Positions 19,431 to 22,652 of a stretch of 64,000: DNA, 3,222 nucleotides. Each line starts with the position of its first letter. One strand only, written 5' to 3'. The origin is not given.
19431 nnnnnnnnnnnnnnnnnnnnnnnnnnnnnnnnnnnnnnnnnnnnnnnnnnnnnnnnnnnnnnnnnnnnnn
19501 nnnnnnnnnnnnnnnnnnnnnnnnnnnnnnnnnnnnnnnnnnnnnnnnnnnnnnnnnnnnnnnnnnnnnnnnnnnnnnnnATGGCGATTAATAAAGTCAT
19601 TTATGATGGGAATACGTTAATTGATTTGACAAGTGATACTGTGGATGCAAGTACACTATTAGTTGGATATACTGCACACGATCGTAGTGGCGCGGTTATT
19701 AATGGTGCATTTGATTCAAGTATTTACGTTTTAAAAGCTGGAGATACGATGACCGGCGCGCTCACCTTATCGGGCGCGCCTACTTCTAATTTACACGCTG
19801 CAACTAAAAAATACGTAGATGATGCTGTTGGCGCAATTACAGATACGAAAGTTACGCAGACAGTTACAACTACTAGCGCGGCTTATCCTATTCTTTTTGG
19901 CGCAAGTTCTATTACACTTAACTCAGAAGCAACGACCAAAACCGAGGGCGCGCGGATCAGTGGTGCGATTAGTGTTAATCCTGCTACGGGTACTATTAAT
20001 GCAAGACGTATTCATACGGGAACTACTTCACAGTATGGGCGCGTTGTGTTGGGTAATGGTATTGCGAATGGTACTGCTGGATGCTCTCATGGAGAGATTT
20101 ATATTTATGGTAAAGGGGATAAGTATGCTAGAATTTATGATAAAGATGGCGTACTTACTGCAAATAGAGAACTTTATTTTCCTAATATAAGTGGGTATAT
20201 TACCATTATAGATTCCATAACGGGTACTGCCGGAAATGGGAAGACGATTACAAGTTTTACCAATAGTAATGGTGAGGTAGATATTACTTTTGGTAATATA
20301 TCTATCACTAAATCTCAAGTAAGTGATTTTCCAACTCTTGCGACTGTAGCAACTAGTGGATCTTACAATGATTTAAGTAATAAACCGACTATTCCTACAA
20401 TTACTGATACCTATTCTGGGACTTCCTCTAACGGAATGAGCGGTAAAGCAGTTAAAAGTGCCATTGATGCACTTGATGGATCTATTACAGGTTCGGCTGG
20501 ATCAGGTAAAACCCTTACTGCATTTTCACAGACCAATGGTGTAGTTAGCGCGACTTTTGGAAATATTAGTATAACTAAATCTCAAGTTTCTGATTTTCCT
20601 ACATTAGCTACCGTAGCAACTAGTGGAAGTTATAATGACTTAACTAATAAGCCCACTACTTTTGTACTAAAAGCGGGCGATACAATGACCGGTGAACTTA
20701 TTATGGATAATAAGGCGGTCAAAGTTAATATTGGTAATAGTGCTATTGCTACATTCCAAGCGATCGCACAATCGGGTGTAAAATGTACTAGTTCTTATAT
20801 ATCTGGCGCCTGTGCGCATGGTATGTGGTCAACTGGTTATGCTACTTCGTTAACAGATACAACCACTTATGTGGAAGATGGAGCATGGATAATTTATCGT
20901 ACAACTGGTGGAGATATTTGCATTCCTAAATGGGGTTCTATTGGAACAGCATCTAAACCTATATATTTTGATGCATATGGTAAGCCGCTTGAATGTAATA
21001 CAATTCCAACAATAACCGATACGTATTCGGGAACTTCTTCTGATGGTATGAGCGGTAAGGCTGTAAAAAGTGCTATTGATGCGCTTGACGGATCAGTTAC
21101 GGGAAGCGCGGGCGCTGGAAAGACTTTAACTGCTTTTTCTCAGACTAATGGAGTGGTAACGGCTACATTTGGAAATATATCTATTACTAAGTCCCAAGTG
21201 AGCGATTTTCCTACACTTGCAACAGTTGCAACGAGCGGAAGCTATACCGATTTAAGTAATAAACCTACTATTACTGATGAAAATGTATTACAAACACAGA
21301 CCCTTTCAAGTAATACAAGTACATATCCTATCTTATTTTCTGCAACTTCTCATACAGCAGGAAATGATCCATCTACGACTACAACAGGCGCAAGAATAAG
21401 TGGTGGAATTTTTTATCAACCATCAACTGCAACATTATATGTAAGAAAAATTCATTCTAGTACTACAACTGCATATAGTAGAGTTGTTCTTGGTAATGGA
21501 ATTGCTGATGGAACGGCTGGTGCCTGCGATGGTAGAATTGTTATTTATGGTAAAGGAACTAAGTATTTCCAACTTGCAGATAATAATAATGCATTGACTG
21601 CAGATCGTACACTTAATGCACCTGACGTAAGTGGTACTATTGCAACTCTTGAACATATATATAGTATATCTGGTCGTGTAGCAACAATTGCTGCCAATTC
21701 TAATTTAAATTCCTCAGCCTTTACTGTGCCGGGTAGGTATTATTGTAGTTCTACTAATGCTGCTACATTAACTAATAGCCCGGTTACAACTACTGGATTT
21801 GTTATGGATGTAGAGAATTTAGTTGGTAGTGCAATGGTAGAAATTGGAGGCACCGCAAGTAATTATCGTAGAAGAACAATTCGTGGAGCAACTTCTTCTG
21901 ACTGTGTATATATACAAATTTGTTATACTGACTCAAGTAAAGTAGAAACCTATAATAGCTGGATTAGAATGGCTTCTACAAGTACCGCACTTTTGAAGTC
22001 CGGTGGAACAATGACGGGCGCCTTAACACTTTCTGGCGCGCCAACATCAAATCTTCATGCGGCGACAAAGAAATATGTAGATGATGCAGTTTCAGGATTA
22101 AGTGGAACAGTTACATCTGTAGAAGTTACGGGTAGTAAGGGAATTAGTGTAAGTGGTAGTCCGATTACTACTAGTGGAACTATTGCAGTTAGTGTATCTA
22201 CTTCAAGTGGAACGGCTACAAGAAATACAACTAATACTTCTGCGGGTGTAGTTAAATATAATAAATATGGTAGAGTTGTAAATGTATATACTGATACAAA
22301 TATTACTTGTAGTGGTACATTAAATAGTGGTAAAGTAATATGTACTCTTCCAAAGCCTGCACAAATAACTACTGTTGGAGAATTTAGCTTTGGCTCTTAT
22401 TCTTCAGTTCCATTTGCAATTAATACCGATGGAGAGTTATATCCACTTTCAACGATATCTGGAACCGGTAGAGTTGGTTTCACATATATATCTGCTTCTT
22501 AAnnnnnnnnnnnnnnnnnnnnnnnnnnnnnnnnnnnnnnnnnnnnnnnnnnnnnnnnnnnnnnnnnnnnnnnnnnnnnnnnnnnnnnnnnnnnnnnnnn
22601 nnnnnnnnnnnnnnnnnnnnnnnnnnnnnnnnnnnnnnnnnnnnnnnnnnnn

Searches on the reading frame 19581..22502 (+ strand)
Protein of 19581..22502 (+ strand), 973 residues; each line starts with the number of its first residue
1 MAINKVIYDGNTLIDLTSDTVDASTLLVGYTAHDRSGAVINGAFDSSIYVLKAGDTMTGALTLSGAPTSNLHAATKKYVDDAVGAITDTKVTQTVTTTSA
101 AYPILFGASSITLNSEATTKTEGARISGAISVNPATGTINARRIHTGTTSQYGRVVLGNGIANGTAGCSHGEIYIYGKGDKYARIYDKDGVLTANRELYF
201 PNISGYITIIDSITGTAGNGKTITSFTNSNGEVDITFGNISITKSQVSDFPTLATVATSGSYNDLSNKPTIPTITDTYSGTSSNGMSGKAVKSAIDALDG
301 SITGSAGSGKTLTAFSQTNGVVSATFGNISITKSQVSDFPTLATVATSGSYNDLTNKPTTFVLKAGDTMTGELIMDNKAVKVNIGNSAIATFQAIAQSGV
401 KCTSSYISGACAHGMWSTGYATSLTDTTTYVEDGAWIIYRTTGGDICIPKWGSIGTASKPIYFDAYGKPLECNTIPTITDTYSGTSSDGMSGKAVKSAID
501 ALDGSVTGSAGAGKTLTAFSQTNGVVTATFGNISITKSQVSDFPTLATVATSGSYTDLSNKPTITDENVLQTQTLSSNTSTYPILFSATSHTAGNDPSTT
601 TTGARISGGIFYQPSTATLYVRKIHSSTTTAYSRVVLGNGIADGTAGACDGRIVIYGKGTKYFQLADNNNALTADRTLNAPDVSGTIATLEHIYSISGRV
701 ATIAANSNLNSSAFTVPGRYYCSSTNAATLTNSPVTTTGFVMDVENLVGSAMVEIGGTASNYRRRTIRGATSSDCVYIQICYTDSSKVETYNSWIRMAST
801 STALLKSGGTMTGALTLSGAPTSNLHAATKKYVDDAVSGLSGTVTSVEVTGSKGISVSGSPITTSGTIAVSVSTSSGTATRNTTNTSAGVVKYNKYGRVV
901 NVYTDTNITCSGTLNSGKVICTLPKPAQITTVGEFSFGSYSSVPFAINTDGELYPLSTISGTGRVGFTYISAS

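Call 19: search_protein_families(library=phrogs, proteins=[window:19581-22502:+], max_evalue=0.00001)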
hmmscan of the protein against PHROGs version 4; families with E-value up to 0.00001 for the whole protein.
window:19581-22502:+ (973 aa): 2 families
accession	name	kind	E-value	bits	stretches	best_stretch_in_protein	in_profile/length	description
phrog_17509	-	unknown function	6.4e-10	39.9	0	244-280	89-125/281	-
phrog_2332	-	other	2.4e-07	31.2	0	52-86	303-336/343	hyaluronidase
